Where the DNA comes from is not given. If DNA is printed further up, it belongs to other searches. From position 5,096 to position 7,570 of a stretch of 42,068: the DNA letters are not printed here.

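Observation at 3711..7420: Lanthipeptide ABC exporter translationally coupled to a CarboxypepD_reg/plug/beta-barrel outer-membrane protein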

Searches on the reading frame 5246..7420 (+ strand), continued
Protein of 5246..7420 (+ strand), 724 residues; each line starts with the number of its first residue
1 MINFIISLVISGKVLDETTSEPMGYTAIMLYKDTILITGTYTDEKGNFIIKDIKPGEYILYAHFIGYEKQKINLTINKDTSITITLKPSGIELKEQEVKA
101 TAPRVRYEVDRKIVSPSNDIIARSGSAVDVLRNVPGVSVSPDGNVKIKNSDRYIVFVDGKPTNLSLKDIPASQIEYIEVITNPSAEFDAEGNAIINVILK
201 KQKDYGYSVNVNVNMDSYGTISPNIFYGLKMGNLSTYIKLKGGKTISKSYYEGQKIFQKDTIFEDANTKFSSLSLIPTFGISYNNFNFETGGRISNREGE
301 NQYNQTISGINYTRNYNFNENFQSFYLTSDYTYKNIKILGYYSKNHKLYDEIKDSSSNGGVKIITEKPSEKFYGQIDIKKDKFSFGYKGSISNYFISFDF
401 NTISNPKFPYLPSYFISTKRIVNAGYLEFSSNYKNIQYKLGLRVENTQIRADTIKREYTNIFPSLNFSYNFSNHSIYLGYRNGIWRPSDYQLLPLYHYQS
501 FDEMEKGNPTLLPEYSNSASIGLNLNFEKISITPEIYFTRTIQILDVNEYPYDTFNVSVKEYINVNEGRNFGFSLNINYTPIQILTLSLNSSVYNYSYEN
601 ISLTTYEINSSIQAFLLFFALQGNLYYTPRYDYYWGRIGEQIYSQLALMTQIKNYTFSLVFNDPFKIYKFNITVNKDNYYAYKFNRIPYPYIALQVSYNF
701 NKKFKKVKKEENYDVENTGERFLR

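Call 13: find_encoding_contigs(protein=P0003, flank=10000, max_places=3)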
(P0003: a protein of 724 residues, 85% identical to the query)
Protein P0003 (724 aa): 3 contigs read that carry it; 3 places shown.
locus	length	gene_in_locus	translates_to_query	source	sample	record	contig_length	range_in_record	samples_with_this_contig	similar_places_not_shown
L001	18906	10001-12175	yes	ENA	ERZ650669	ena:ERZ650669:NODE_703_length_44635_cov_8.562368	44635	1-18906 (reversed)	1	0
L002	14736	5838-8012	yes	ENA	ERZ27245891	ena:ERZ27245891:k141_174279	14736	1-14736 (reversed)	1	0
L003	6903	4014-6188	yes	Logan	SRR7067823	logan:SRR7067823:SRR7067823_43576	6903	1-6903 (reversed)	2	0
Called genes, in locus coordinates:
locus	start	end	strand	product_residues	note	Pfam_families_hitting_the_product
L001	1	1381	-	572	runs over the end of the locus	PF00664:ABC_membrane, PF02463:SMC_N (faint), PF00005:ABC_tran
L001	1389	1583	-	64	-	PF01165:Ribosomal_S21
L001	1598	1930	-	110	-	PF11969:DcpS_C, PF01230:HIT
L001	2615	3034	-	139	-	PF09522:RE_R_Pab1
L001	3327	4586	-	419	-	PF02384:N6_Mtase (faint), PF07669:Eco57I (weak)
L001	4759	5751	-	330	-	-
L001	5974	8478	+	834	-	PF25816:RamC_N, PF00069:Pkinase, PF05147:LANC_like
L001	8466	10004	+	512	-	PF00664:ABC_membrane (weak), PF02463:SMC_N (faint), PF00005:ABC_tran, PF13304:AAA_21 (weak)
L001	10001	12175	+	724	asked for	PF09430:EMC7_beta-sandw (faint), PF13620:CarboxypepD_reg, PF13715:CarbopepD_reg_2, PF14905:OMP_b-brl_3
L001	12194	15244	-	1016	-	PF02861:Clp_N, PF23569:NBD_SMAX1, PF00004:AAA, PF17871:AAA_lid_9, PF07724:AAA_2, PF00004:AAA, PF07728:AAA_5, PF10431:ClpB_D2-small, +5 more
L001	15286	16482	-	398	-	PF01979:Amidohydro_1, PF07969:Amidohydro_3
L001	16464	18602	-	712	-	PF01510:Amidase_2, PF25275:Golvesin_C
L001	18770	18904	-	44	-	?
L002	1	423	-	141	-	?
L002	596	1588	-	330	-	-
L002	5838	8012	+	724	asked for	PF09430:EMC7_beta-sandw (faint), PF13620:CarboxypepD_reg, PF13715:CarbopepD_reg_2, PF14905:OMP_b-brl_3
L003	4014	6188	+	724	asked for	PF09430:EMC7_beta-sandw (faint), PF13620:CarboxypepD_reg, PF13715:CarbopepD_reg_2, PF14905:OMP_b-brl_3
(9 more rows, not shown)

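Call 14: find_encoding_contigs(protein=P0006, flank=10000, max_places=3)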
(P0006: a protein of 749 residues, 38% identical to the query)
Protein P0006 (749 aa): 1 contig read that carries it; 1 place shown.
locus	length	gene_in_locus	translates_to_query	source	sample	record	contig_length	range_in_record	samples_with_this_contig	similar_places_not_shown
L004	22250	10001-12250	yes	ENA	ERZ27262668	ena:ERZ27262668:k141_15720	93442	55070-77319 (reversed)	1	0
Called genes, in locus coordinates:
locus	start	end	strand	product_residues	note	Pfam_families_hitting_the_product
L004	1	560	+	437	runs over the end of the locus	PF00675:Peptidase_M16, PF05193:Peptidase_M16_C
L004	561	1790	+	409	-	PF00999:Na_H_Exchanger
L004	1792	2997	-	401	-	PF08486:SpoIID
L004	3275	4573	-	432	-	PF10602:RPN7 (faint), PF13525:YfiO (faint), PF09976:TPR_21 (faint), PF12895:ANAPC3 (faint), PF13174:TPR_6 (faint), PF13371:TPR_9 (faint), PF00515:TPR_1 (faint), PF07719:TPR_2 (faint), +9 more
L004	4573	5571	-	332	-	-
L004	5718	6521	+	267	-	PF25145:NfeD1b_N (faint), PF00574:CLP_protease (weak), PF01343:Peptidase_S49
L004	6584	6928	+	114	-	-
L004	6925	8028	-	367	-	PF13439:Glyco_transf_4, PF13579:Glyco_trans_4_4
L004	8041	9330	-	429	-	PF00025:Arf (faint), PF03193:RsgA_GTPase (faint), PF01926:MMR_HSR1, PF00009:GTP_EFTU, PF00009:GTP_EFTU, PF01926:MMR_HSR1, PF02421:FeoB_N, PF14714:KH_dom-like, +4 more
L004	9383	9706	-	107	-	PF02643:DUF192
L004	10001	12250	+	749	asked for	PF13620:CarboxypepD_reg, PF13715:CarbopepD_reg_2, PF22904:NOMO1-like_2nd (weak), PF07715:Plug, PF14905:OMP_b-brl_3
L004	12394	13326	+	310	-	-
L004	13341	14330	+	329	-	PF12849:PBP_like_2, PF01547:SBP_bac_1, PF12727:PBP_like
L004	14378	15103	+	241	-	PF13346:ABC2_membrane_5 (weak)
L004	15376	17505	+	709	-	PF00082:Peptidase_S8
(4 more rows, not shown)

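Call 15: find_encoding_contigs(protein=P0004, flank=10000, max_places=3)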
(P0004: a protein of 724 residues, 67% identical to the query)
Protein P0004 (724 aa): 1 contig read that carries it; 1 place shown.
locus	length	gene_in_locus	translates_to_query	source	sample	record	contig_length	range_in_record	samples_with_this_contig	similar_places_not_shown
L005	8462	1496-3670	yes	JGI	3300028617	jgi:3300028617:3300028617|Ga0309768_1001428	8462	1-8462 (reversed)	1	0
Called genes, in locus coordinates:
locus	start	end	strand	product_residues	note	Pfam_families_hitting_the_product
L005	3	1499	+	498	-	?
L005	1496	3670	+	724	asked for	PF13620:CarboxypepD_reg, PF13715:CarbopepD_reg_2, PF14905:OMP_b-brl_3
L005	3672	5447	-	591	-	PF00488:MutS_V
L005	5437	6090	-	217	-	-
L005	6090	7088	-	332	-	-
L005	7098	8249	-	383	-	PF07690:MFS_1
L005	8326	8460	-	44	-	?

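Call 16: find_encoding_contigs(protein=P0010, flank=10000, max_places=3)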
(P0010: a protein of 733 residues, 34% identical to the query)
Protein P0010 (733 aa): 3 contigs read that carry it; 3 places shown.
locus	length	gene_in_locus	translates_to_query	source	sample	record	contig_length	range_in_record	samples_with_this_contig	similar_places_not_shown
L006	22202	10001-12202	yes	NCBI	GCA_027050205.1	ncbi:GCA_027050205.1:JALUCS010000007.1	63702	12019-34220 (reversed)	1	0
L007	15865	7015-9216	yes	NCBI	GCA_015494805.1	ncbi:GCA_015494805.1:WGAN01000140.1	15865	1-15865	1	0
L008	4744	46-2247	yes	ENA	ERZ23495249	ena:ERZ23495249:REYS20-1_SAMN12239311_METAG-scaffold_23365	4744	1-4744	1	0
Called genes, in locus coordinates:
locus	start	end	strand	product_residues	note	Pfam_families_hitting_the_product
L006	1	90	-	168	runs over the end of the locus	-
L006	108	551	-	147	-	-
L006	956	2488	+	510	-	PF13541:ChlI, PF00158:Sigma54_activat (faint), PF01078:Mg_chelatase, PF07728:AAA_5 (faint), PF00493:MCM, PF13335:Mg_chelatase_C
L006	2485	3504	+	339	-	PF00535:Glycos_transf_2, PF10111:Glyco_tranf_2_2 (weak), PF13641:Glyco_tranf_2_3, PF13506:Glyco_transf_21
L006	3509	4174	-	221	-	PF00696:AA_kinase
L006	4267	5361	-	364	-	PF04389:Peptidase_M28 (weak), PF01546:Peptidase_M20, PF07687:M20_dimer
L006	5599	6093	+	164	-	PF01442:Apolipoprotein (weak), PF07798:CCDC90-like (weak)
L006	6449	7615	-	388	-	-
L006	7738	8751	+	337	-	PF08241:Methyltransf_11 (faint), PF01555:N6_N4_Mtase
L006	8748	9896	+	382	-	PF09566:RE_SacI_N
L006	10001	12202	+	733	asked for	PF13620:CarboxypepD_reg, PF13715:CarbopepD_reg_2, PF07715:Plug, PF14905:OMP_b-brl_3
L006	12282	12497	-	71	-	-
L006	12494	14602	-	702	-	PF06452:CBM9_1, PF19313:DUF5916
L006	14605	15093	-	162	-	-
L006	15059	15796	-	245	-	-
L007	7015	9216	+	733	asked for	PF13620:CarboxypepD_reg, PF13715:CarbopepD_reg_2, PF07715:Plug, PF14905:OMP_b-brl_3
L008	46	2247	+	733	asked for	PF13620:CarboxypepD_reg, PF13715:CarbopepD_reg_2, PF07715:Plug, PF14905:OMP_b-brl_3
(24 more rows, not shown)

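Call 17: find_encoding_contigs(protein=P0007, flank=10000, max_places=3)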
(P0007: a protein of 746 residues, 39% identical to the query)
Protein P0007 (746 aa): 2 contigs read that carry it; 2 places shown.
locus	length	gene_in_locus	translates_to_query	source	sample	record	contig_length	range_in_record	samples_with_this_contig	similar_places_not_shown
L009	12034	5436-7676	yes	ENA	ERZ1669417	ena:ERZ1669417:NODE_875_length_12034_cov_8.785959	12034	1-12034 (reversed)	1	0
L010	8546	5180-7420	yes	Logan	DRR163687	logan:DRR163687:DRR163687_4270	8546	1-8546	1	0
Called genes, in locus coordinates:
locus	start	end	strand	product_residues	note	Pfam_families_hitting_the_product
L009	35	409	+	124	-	-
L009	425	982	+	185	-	-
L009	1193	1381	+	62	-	-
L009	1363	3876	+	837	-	PF25816:RamC_N, PF00069:Pkinase, PF07714:PK_Tyr_Ser-Thr (weak), PF05147:LANC_like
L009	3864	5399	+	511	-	PF00664:ABC_membrane, PF02463:SMC_N (faint), PF00005:ABC_tran, PF13555:AAA_29 (weak), PF13304:AAA_21 (faint)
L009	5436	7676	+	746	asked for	PF13620:CarboxypepD_reg, PF13715:CarbopepD_reg_2, PF07715:Plug, PF14905:OMP_b-brl_3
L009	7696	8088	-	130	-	PF01451:LMWPc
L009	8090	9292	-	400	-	PF07894:SACK1 (faint), PF13091:PLDc_2, PF00614:PLDc (weak), PF13091:PLDc_2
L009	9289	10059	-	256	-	-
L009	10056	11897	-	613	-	PF02018:CBM_4_9 (weak)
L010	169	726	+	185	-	-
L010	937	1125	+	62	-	-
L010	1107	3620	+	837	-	PF25816:RamC_N, PF00069:Pkinase, PF07714:PK_Tyr_Ser-Thr (weak), PF05147:LANC_like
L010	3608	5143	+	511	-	PF00664:ABC_membrane, PF02463:SMC_N (faint), PF00005:ABC_tran, PF13555:AAA_29 (weak), PF13304:AAA_21 (faint)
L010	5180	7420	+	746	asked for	PF13620:CarboxypepD_reg, PF13715:CarbopepD_reg_2, PF07715:Plug, PF14905:OMP_b-brl_3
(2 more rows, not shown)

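Call 19: find_related_loci(query=A1, collection=genome_contigs, flank=10000)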
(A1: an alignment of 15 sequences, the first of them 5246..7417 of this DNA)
Query A1 (724 aa) in genome_contigs; peptide patterns used: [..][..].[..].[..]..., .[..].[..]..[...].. (x = any residue, [..] = any of these).
451 stretches matched a pattern; 347 encode a relative of the query (tblastn E <= 1e-3); the best 80 are kept; 80 distinct loci.
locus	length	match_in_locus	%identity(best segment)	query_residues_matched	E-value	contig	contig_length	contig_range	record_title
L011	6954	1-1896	68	93-724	0e+0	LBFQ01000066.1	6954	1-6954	MAG: Candidatus Caldipriscus sp. T1.2 2547288326_T1.2_scf1119030634321.66, whole genome shotgun sequence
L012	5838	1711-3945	39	5-724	3e-160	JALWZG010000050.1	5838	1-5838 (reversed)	MAG: candidate division WOR-3 bacterium isolate T2_metabat1_scaf2bin.081 T2_NODE_26023_length_5838_cov_3.894589, whole g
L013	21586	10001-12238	39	4-724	1e-153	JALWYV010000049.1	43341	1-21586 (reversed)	MAG: candidate division WOR-3 bacterium isolate T2_metabat1_scaf2bin.036 T2_NODE_527_length_43341_cov_10.211506, whole g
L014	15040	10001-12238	39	4-724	1e-153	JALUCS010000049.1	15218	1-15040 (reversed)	MAG: candidate division WOR-3 bacterium isolate S143_maxbin2_scaf2bin.169 S143_NODE_2083_length_15218_cov_41.621032, who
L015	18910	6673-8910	39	2-724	1e-142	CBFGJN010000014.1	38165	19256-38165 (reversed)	MAG: candidate division WOR-3 bacterium isolate QQ_bins.197.1 genome assembly, contig: NODE_1177_length_38165_cov_2.9743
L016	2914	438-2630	34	1-723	3e-126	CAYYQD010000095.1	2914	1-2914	MAG TPA_asm: uncultured bacterium isolate SRP163575_co3_144 genome assembly, contig: NODE_35456_length_2914_cov_9.756208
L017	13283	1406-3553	34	1-708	9e-120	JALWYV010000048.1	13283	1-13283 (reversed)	MAG: candidate division WOR-3 bacterium isolate T2_metabat1_scaf2bin.036 T2_NODE_5263_length_13283_cov_9.813089, whole g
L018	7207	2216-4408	35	1-723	6e-119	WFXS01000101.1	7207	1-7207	MAG: candidate division WOR-3 bacterium isolate S141_60_esom k151_34870, whole genome shotgun sequence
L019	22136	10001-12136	34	5-708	7e-121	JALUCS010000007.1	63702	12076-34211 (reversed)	MAG: candidate division WOR-3 bacterium isolate S143_maxbin2_scaf2bin.169 S143_NODE_111_length_63702_cov_42.807991, whol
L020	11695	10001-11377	40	4-445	1e-90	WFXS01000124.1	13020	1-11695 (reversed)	MAG: candidate division WOR-3 bacterium isolate S141_60_esom k151_90469, whole genome shotgun sequence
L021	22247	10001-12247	39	1-724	3e-158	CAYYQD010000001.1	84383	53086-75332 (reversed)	MAG TPA_asm: uncultured bacterium isolate SRP163575_co3_144 genome assembly, contig: NODE_179_length_84383_cov_9.284401,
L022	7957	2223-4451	31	1-717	3e-81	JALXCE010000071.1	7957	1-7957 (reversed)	MAG: candidate division WOR-3 bacterium isolate T2_metabat2_scaf2bin.142 T2_NODE_14207_length_7957_cov_6.150958, whole g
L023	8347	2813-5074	32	1-716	1e-79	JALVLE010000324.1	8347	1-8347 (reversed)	MAG: candidate division WOR-3 bacterium isolate A1_metabat2_scaf2bin.263 A1_NODE_5809_length_8347_cov_2.469586, whole ge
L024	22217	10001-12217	31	10-719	2e-74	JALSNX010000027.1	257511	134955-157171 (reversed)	MAG: candidate division WOR-3 bacterium isolate 356-284_metabat1_scaf2bin.077 356-284_scaffold_7_c1, whole genome shotgu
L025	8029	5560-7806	30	1-717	9e-73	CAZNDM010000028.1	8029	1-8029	MAG TPA_asm: uncultured bacterium isolate binchicken_co219_311 genome assembly, contig: k141_846060, whole genome shotgu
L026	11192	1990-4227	27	4-715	6e-63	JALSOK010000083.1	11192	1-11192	MAG: candidate division WOR-3 bacterium isolate 356-284_metabat1_scaf2bin.111 356-284_scaffold_3310_c1, whole genome sho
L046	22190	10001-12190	31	9-711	4e-80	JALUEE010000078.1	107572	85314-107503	MAG: candidate division WOR-3 bacterium isolate S143_metabat1_scaf2bin.012 S143_NODE_38_length_107572_cov_17.352162, who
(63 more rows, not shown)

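Call 23: search_protein_families(library=pfam, proteins=[L013:2608-5067:+, L013:7153-8319:-, L013:6561-7127:-, L013:5998-6564:-, L013:8473-10038:+, L018:4481-6982:-, L018:695-2212:+, L018:280-702:+, L013:12324-12716:+, L013:12703-13785:+], max_evalue=0.001)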
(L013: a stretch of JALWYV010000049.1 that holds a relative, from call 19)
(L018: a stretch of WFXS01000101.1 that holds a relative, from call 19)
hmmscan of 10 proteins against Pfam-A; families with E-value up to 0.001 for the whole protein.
L013:2608-5067:+ (819 aa): 3 families
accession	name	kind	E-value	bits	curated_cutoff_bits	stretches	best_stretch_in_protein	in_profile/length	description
PF00476.26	DNA_pol_A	-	1.8e-145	485.1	34.3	1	451-816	2-381/381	DNA polymerase family A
PF02739.22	5_3_exonuc_N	-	1.1e-48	165.5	34.3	1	12-175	2-164/164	5'-3' exonuclease, N-terminal resolvase-like domain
PF01367.25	5_3_exonuc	-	3.7e-24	85.5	40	1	177-274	2-97/97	5'-3' exonuclease, C-terminal SAM fold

L013:7153-8319:- (388 aa): 0 families

L013:6561-7127:- (188 aa): 1 family
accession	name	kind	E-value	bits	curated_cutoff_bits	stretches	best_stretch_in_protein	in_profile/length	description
PF05685.18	Uma2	-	1.2e-36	126.2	27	1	17-183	2-171/172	Putative restriction endonuclease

L013:5998-6564:- (188 aa): 1 family
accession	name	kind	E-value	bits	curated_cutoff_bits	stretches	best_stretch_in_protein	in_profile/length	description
PF05685.18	Uma2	-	2.7e-12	46.9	27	1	29-151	15-140/172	Putative restriction endonuclease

L013:8473-10038:+ (521 aa): 6 families
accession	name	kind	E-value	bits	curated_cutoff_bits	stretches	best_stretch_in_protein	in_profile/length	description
PF00005.33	ABC_tran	-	7.2e-18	66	25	1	340-458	1-136/137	ABC transporter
PF00664.28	ABC_membrane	-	3.6e-12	47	28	1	19-280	4-267/274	ABC transporter transmembrane region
PF13555.12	AAA_29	-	4.7e-05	23.5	27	1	344-377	16-49/61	P-loop containing region of AAA domain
PF02463.25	SMC_N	-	0.00013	21.9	40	0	353-367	27-41/220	RecF/RecN/SMC N terminal domain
PF13191.12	AAA_16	-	0.00016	22.6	32.6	1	348-425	20-99/167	AAA ATPase domain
PF13304.12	AAA_21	-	0.00067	20.2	27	0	355-373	4-22/304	AAA domain, putative AbiEii toxin, Type IV TA system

L018:4481-6982:- (833 aa): 2 families
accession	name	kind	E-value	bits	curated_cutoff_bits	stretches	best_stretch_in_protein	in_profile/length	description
PF15902.12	Sortilin-Vps10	-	3.4e-31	109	33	2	166-332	2-161/446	Sortilin, neurotensin receptor 3,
PF02012.26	BNR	-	3e-11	42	27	0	168-178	1-11/12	BNR/Asp-box repeat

L018:695-2212:+ (505 aa): 6 families
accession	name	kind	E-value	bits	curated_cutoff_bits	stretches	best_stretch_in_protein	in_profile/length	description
PF00005.33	ABC_tran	-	2.2e-23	83.8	25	1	340-456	1-137/137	ABC transporter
PF00664.28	ABC_membrane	-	1.8e-18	67.7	28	1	18-278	3-265/274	ABC transporter transmembrane region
PF02463.25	SMC_N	-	1.2e-07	31.9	40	1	425-495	134-207/220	RecF/RecN/SMC N terminal domain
PF13304.12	AAA_21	-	7.6e-07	29.9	27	0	407-477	217-291/304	AAA domain, putative AbiEii toxin, Type IV TA system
PF13555.12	AAA_29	-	5.2e-05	23.4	27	1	343-378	15-50/61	P-loop containing region of AAA domain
PF13476.12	AAA_23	-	0.00054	21.1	27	0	333-372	9-41/201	AAA domain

L018:280-702:+ (140 aa): 0 families

L013:12324-12716:+ (130 aa): 1 family
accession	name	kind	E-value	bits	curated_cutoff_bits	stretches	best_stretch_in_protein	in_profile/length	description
PF04304.18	DUF454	-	1.3e-28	99.7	35.1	1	3-120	1-115/115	Protein of unknown function (DUF454)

L013:12703-13785:+ (360 aa): 6 families
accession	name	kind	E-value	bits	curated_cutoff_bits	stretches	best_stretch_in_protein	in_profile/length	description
PF00534.26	Glycos_transf_1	-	1.1e-24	87.4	26.4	1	192-324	17-157/172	Glycosyl transferases group 1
PF13692.12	Glyco_trans_1_4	-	1.6e-23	84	27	1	191-324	2-141/142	Glycosyl transferases group 1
PF13439.12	Glyco_transf_4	-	1.7e-09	38.4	28.5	1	40-169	21-155/170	Glycosyltransferase Family 4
PF13524.12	Glyco_trans_1_2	-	1.1e-07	32.3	25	1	207-320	5-109/144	Glycosyl transferase-like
PF13579.12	Glyco_trans_4_4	-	5.1e-07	30.6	29.7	1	40-163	20-143/158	Glycosyl transferase 4-like domain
PF20706.3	GT4-conflict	-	5.6e-07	29.3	26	1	252-309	273-330/385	Family 4 Glycosyltransferase in conflict systems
